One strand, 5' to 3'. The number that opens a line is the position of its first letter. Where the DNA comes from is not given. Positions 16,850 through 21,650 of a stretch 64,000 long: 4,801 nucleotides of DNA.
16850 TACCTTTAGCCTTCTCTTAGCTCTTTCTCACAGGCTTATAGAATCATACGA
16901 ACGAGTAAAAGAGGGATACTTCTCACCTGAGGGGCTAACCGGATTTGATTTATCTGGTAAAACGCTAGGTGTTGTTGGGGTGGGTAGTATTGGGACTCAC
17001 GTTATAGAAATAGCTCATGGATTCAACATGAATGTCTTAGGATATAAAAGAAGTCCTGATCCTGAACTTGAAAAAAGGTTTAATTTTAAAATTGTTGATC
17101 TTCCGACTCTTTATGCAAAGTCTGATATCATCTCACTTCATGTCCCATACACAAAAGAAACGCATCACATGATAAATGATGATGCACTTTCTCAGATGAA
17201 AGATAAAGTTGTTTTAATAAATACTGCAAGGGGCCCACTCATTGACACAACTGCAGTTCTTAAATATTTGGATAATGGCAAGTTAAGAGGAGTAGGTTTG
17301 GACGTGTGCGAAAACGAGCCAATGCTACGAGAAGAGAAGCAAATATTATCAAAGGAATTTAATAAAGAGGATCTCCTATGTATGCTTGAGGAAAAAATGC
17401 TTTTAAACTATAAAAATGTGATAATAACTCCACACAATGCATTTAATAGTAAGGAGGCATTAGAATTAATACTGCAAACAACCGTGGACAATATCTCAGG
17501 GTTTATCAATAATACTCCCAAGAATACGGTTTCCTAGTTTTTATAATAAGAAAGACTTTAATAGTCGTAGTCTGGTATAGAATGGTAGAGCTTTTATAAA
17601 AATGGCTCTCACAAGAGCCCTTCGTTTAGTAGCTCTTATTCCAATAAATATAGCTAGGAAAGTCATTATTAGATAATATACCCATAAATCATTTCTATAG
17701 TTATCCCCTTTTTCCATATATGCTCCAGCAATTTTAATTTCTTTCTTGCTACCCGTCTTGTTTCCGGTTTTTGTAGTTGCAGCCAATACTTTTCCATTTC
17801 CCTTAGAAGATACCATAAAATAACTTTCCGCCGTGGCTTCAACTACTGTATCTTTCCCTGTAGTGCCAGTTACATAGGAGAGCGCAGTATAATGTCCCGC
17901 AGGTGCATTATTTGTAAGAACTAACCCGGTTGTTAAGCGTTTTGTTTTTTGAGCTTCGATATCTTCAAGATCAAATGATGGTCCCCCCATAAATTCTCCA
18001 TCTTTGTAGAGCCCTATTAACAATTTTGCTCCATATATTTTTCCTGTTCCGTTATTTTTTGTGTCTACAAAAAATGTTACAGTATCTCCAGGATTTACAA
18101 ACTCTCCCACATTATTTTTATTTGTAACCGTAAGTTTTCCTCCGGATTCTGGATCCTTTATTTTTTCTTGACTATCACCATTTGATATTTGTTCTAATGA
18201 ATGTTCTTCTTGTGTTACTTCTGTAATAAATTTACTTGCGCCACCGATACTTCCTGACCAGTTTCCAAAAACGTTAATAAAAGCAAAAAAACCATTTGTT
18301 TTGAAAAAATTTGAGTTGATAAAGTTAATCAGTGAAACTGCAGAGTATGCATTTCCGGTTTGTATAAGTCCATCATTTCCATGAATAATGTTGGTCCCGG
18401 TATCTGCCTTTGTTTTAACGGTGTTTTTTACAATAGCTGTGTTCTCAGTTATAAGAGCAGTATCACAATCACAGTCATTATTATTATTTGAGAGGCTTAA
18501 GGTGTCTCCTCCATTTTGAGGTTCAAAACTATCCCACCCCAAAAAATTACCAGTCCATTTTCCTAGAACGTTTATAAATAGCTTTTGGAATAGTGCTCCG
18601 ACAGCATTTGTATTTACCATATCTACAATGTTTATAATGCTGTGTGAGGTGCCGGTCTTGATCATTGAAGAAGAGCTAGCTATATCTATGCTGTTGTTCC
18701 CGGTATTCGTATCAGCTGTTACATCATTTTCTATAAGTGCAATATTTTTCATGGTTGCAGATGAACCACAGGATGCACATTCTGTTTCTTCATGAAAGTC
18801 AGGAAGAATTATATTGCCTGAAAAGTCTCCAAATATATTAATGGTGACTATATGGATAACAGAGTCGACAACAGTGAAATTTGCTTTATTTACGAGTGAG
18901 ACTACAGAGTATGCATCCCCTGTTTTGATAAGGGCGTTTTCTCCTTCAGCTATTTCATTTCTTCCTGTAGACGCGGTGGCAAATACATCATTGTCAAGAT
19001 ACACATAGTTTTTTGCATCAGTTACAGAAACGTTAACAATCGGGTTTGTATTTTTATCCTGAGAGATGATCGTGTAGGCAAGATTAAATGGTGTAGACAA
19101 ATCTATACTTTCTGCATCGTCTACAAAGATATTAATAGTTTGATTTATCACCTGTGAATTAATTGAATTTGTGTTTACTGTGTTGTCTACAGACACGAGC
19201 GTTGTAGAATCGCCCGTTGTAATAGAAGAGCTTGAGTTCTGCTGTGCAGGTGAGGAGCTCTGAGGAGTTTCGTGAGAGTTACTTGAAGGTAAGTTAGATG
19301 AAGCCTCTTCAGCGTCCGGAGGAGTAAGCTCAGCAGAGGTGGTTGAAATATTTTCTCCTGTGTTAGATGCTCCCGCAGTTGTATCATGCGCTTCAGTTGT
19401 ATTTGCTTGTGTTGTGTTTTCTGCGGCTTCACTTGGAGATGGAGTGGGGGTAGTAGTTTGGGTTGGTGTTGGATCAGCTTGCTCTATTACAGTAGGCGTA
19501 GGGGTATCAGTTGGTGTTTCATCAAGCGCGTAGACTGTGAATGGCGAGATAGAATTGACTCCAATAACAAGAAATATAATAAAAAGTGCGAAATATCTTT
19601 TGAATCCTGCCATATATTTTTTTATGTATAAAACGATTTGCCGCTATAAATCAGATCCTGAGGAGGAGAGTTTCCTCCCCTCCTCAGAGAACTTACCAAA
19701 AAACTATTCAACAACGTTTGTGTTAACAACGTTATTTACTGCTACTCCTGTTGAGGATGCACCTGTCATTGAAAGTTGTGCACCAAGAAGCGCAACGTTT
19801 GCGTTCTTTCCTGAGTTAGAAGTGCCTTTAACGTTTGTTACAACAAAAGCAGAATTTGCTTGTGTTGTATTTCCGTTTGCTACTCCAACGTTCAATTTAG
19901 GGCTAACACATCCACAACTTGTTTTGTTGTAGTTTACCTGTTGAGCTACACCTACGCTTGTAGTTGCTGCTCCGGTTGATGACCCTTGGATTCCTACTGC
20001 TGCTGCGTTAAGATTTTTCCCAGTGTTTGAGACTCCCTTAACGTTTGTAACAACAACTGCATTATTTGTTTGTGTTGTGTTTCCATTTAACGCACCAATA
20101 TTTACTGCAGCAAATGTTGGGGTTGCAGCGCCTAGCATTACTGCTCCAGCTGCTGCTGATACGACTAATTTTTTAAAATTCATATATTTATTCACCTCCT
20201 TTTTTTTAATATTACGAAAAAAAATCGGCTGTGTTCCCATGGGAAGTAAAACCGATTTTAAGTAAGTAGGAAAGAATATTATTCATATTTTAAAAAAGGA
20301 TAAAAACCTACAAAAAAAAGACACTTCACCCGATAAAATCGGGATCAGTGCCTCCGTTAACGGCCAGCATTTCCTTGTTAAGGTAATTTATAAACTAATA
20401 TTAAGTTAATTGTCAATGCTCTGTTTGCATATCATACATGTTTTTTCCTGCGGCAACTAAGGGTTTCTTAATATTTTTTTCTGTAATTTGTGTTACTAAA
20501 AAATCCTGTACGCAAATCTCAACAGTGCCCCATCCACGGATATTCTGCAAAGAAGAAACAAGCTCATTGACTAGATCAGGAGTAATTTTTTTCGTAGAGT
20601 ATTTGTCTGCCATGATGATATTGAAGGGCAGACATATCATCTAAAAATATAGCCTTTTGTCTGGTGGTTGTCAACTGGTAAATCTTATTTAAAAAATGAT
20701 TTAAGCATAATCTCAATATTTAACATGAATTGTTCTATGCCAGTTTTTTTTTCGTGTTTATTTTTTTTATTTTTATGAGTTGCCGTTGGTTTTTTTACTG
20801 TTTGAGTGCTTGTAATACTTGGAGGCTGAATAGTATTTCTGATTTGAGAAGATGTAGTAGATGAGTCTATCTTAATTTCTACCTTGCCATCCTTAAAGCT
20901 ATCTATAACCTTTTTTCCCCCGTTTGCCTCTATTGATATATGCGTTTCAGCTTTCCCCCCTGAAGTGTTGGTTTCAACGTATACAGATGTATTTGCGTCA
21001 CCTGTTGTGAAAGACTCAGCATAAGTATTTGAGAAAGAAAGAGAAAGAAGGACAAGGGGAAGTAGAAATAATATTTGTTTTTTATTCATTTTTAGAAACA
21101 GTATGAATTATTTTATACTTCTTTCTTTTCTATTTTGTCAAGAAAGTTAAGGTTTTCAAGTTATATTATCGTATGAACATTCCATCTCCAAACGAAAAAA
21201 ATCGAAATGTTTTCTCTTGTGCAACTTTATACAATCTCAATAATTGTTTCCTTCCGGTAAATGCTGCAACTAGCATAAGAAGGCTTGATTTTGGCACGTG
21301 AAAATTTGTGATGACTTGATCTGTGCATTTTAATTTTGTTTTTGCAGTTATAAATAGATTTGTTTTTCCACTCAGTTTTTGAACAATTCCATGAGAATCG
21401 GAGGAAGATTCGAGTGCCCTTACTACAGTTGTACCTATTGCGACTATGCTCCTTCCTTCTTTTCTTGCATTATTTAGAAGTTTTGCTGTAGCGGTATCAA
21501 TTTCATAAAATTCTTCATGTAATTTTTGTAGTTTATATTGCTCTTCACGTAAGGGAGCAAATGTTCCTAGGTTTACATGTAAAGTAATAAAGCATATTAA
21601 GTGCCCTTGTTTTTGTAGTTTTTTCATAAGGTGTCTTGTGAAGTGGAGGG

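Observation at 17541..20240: Two adjacent secreted proteins built from the same C-x-C + N/T/V-rich repeat module, arranged like a major/minor subunit operon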

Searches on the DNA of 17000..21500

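Call 57: search_rna_families(source=window, start=17000, end=21500, threshold=evalue, max_evalue=1)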
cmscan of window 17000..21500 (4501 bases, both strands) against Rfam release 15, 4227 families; matches with E-value up to 1: 2.
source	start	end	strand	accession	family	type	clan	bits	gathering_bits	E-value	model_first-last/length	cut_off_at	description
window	20604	20634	+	RF01168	SNORD126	Gene; snRNA; snoRNA; CD-box;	-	24.4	55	0.11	1-77/77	no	Small nucleolar RNA SNORD126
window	20032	20148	+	RF00920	MIR444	Gene; miRNA;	-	21.7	110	0.48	1-116/116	no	MIR444 microRNA precursor family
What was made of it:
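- Tried and rejected: Rfam found no family in 17000-21500 (call 57).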
